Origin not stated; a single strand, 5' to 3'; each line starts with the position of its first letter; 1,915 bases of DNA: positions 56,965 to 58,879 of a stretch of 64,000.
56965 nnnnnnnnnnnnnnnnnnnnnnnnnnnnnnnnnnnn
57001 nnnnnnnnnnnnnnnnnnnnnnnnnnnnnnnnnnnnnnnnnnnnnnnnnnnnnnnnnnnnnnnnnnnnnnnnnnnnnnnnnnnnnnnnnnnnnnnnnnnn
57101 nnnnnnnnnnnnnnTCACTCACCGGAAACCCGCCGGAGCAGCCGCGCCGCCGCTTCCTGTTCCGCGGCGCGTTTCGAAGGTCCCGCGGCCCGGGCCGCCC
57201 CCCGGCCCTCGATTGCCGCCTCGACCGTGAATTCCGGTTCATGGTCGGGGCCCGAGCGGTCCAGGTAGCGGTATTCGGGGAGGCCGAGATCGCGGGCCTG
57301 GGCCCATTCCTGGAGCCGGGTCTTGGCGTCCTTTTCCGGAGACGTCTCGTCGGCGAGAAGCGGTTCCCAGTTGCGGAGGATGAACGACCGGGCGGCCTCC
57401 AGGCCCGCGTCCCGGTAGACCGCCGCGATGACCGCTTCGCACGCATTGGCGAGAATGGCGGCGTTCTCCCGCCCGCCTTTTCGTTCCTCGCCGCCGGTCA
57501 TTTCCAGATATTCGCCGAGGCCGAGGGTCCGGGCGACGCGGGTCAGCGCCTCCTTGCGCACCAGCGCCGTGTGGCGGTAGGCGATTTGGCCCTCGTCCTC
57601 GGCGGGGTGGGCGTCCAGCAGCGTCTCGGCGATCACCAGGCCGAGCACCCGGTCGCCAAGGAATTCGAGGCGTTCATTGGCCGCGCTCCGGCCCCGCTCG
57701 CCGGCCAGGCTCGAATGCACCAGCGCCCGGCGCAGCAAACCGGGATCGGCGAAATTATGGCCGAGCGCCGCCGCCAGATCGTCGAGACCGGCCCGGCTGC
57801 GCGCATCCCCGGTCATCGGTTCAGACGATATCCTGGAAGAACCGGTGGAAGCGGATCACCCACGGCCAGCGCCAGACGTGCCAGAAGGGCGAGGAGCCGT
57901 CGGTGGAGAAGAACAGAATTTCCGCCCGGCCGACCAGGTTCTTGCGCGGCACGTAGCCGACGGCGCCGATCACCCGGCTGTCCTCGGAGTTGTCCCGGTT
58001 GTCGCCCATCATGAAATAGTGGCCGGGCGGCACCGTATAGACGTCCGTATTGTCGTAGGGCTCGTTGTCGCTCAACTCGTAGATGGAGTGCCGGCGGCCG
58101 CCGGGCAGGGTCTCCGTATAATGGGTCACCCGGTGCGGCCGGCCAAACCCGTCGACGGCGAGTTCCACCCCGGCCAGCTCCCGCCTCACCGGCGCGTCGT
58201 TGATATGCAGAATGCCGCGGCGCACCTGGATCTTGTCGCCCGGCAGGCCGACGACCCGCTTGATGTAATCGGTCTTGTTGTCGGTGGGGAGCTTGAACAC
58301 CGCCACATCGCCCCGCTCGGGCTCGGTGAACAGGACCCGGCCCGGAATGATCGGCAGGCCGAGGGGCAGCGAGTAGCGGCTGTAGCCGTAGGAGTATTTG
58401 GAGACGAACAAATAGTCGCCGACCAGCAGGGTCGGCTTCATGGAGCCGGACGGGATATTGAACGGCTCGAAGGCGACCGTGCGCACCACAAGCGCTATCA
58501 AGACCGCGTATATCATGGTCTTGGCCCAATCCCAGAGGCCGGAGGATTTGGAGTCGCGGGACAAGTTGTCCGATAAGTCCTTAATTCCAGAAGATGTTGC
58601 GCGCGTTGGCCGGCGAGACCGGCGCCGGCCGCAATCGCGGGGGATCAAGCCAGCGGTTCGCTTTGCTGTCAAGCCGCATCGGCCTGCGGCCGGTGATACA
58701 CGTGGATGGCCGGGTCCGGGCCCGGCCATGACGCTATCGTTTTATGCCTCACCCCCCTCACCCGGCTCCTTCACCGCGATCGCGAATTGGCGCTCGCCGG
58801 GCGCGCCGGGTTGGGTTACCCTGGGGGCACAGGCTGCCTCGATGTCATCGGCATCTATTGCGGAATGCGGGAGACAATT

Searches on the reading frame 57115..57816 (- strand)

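Call 3: search_protein_families(library=pfam, proteins=[window:57115-57816:-], max_evalue=0.01)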
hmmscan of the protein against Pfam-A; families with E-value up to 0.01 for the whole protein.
window:57115-57816:- (233 aa): 4 families
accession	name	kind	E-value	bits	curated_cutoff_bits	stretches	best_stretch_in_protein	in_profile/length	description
PF14622.11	Ribonucleas_3_3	-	4.5e-33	114.6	35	1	24-149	1-123/128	Ribonuclease-III-like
PF00636.31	Ribonuclease_3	-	2.2e-19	70.6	27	1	48-137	1-101/102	Ribonuclease III domain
PF00035.32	dsrm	-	7.2e-15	55.8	23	1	164-228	1-64/66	Double-stranded RNA binding motif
PF14709.13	DND1_DSRM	-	0.0038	17.9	25.7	1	163-208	2-47/80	double strand RNA binding domain from DEAD END PROTEIN 1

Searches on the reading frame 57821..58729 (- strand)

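Call 3: search_protein_families(library=pfam, proteins=[window:57821-58729:-], max_evalue=0.01)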
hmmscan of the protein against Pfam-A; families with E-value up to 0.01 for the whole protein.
window:57821-58729:- (302 aa): 1 family
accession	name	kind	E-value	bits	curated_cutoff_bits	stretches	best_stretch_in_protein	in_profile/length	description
PF10502.14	Peptidase_S26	-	5.8e-52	176.5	22.9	1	66-273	2-167/168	Signal peptidase, peptidase S26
